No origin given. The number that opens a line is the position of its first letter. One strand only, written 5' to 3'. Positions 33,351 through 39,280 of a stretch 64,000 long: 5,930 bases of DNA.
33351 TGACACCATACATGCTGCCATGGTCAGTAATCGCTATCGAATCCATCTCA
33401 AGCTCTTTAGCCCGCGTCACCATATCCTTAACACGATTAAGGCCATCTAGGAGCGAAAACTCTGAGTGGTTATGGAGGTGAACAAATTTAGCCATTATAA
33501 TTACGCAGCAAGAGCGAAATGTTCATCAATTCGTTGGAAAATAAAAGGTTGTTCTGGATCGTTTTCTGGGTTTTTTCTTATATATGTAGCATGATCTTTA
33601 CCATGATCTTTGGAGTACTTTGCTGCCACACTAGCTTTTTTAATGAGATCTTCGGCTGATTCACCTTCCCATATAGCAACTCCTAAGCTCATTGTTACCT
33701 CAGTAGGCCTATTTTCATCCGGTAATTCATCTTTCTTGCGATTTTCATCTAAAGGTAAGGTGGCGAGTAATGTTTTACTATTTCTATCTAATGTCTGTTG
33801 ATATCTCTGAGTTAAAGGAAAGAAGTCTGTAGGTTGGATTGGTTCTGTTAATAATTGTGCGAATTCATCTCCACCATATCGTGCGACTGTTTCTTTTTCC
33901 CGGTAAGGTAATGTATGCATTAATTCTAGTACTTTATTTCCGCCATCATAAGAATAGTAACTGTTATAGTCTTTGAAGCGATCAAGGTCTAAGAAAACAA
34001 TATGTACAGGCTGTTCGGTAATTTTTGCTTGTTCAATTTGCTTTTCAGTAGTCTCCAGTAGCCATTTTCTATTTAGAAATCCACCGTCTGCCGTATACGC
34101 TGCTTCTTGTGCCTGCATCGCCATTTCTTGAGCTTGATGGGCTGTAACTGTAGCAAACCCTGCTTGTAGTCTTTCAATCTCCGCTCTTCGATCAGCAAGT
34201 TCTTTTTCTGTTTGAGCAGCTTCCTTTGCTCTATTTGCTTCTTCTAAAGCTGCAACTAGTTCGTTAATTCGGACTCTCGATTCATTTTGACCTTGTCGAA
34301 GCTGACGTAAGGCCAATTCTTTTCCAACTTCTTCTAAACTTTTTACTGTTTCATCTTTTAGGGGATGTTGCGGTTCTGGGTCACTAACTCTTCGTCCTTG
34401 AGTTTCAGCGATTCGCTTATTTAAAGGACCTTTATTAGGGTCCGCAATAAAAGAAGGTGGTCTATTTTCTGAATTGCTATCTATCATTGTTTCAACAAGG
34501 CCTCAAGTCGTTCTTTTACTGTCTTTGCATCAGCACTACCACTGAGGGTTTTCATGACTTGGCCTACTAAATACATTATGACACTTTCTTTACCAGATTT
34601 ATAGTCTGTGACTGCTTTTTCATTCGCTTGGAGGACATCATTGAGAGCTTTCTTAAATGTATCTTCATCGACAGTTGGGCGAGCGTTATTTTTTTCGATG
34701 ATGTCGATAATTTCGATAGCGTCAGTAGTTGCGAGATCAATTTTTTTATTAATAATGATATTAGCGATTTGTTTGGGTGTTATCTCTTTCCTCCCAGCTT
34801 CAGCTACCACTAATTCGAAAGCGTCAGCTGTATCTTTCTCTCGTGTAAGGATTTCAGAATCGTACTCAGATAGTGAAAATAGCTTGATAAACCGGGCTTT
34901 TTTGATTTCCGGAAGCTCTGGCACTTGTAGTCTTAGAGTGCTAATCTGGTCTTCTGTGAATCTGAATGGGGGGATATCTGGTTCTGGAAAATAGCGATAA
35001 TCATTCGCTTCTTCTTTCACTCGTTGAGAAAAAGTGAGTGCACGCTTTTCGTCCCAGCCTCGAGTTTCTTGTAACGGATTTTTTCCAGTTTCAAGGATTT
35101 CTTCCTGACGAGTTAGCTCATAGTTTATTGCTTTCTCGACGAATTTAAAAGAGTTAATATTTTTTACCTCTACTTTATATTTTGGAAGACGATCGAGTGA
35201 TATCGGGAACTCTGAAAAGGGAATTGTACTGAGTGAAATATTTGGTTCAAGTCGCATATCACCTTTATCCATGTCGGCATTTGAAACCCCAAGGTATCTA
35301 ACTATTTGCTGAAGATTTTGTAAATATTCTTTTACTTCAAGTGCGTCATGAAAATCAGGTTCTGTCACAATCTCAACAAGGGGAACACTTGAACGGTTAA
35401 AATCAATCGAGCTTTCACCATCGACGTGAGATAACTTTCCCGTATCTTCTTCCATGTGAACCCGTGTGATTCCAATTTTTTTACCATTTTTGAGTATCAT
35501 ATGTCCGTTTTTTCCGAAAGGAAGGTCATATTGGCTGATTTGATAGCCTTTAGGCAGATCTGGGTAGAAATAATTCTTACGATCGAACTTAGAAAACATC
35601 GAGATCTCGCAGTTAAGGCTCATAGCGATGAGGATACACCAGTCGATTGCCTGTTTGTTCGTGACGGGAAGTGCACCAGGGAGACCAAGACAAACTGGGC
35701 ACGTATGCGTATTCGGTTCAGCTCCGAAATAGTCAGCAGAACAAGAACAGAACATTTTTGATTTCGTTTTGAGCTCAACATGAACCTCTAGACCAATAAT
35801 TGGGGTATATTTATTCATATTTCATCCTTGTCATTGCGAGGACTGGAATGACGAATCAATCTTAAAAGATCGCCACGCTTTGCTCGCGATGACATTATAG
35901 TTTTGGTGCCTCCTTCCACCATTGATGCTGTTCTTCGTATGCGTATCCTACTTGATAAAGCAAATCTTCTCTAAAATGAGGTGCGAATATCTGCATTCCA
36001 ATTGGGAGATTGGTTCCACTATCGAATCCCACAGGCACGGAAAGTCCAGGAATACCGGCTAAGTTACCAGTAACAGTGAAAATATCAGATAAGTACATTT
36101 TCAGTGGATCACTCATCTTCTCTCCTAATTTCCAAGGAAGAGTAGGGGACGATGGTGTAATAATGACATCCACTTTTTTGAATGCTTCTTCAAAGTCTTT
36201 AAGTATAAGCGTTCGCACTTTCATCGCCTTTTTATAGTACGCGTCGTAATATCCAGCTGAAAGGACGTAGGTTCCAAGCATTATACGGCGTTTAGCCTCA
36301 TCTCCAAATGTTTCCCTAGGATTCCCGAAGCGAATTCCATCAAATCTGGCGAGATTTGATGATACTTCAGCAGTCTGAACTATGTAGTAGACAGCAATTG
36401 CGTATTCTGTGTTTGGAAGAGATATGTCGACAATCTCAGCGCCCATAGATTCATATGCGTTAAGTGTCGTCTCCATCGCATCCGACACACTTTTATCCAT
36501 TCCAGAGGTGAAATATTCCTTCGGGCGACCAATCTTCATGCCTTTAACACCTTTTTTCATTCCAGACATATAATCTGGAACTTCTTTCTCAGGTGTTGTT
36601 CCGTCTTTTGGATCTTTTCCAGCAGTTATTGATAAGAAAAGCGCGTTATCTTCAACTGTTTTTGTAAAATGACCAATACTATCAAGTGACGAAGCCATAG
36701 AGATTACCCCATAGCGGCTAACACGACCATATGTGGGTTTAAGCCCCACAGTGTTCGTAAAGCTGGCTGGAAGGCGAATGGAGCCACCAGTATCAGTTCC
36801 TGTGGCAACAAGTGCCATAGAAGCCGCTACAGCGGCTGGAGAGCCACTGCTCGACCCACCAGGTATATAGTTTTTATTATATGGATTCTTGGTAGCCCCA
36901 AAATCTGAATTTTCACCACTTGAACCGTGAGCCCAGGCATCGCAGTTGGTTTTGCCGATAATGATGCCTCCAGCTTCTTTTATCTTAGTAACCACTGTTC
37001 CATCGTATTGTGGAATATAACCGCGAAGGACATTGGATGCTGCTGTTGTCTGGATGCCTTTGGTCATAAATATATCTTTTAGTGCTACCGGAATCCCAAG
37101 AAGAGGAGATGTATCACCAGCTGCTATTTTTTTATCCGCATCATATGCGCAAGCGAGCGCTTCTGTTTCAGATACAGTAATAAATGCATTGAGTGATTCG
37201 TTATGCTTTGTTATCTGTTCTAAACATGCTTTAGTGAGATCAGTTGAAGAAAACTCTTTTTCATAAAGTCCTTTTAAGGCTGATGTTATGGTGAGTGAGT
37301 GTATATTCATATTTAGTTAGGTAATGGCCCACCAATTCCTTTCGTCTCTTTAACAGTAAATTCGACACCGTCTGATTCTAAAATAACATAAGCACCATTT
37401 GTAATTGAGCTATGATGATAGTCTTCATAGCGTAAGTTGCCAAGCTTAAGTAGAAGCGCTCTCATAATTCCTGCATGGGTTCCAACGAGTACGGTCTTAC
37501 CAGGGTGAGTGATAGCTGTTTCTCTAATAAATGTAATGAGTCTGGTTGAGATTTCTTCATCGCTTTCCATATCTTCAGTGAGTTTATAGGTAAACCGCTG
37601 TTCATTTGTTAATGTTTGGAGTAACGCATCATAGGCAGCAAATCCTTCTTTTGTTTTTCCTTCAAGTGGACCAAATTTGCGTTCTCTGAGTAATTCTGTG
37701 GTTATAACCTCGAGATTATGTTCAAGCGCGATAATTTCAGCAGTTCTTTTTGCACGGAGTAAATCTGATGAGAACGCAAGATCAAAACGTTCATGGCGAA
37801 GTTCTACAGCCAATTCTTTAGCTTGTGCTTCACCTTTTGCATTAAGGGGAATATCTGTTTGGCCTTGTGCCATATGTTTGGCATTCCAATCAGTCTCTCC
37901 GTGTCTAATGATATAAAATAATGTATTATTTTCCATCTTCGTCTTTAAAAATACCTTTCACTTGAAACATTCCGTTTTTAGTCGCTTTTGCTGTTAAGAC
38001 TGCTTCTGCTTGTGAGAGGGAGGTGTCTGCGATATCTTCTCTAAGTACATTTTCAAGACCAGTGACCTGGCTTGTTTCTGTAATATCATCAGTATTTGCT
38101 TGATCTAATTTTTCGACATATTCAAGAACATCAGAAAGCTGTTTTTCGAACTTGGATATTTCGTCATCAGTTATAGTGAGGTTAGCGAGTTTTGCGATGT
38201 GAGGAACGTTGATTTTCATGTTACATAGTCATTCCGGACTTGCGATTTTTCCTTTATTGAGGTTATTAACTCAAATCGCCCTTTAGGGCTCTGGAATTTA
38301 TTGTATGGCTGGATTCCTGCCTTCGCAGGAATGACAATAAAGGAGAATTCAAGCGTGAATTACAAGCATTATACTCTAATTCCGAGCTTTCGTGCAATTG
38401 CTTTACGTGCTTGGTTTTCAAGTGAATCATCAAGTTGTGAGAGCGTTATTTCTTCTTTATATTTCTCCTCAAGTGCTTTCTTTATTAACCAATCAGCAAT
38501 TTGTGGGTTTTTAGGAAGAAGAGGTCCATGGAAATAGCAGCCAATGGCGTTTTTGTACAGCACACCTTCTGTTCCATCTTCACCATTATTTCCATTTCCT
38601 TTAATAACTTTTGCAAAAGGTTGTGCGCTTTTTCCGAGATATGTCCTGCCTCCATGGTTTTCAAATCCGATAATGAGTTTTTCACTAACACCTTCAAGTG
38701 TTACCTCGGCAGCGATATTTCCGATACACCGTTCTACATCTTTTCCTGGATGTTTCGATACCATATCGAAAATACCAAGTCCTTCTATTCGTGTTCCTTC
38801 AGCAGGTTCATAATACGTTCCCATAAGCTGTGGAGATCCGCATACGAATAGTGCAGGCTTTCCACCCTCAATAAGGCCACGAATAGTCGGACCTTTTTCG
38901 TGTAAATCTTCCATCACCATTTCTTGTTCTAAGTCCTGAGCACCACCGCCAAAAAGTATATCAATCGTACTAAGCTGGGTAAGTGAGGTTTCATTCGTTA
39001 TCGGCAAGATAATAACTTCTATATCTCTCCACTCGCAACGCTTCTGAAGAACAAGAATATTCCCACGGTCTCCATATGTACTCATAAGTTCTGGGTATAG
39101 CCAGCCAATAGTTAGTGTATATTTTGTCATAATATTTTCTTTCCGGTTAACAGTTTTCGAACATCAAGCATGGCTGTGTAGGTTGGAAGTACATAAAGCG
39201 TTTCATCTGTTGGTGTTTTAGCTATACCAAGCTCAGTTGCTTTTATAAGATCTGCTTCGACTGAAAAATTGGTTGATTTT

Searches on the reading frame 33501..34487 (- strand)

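Call 40: search_protein_families(library=pfam, proteins=[window:33501-34487:-], max_evalue=0.00001)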
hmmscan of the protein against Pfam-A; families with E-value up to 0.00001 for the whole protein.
window:33501-34487:- (328 aa): 1 family
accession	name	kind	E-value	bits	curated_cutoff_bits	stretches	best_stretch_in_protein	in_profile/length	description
PF00990.26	GGDEF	-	2.2e-19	70.2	23.8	1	136-298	8-160/161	Diguanylate cyclase, GGDEF domain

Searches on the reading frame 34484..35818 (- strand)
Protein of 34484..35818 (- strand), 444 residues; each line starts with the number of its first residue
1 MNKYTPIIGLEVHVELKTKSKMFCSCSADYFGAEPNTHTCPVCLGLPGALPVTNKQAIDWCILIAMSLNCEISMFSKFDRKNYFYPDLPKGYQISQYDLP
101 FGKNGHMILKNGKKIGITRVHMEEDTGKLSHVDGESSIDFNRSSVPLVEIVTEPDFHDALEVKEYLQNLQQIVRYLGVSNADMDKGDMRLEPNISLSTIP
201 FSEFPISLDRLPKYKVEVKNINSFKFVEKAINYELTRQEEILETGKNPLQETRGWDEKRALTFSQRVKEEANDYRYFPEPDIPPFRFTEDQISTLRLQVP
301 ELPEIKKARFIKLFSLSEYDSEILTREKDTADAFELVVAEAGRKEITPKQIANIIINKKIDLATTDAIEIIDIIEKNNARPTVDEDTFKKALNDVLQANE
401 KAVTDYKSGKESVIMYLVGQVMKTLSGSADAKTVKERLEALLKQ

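Call 40: search_protein_families(library=pfam, proteins=[window:34484-35818:-], max_evalue=0.00001)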
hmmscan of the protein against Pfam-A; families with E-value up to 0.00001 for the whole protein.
window:34484-35818:- (444 aa): 2 families
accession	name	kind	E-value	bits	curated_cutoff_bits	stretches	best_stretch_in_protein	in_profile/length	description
PF02934.20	GatB_N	-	2e-108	362.2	23.4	1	7-292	2-276/277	GatB/GatE catalytic domain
PF02637.23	GatB_Yqey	-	1.1e-17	64.7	27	1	346-442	52-148/148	GatB domain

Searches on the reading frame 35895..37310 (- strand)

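Call 40: search_protein_families(library=pfam, proteins=[window:35895-37310:-], max_evalue=0.00001)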
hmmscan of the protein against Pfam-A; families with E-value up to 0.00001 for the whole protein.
window:35895-37310:- (471 aa): 1 family
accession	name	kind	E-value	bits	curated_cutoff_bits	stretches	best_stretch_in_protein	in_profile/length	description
PF01425.27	Amidase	-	3.5e-141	471.7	27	1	24-451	1-444/445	Amidase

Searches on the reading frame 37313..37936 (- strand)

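Call 40: search_protein_families(library=pfam, proteins=[window:37313-37936:-], max_evalue=0.00001)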
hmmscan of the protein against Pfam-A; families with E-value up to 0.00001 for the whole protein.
window:37313-37936:- (207 aa): 1 family
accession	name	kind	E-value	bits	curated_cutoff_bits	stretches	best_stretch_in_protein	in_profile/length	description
PF00300.27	His_Phos_1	-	3.4e-49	167.6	21.7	1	7-197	1-190/194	Histidine phosphatase superfamily (branch 1)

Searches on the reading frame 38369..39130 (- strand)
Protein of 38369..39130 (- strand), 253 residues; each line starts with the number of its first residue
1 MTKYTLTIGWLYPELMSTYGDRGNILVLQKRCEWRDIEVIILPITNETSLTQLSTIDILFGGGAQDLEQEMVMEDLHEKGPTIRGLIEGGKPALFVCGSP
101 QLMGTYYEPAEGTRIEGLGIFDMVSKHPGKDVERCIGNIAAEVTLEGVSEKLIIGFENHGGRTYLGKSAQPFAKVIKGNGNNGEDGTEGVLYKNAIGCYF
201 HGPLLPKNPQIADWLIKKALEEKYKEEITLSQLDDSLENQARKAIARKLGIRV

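Call 40: search_protein_families(library=pfam, proteins=[window:38369-39130:-], max_evalue=0.00001)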
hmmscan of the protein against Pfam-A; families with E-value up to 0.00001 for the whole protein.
window:38369-39130:- (253 aa): 1 family
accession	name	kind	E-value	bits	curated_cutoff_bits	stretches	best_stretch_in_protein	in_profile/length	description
PF07685.20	GATase_3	-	1e-30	107.3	27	1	7-208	1-195/196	CobB/CobQ-like glutamine amidotransferase domain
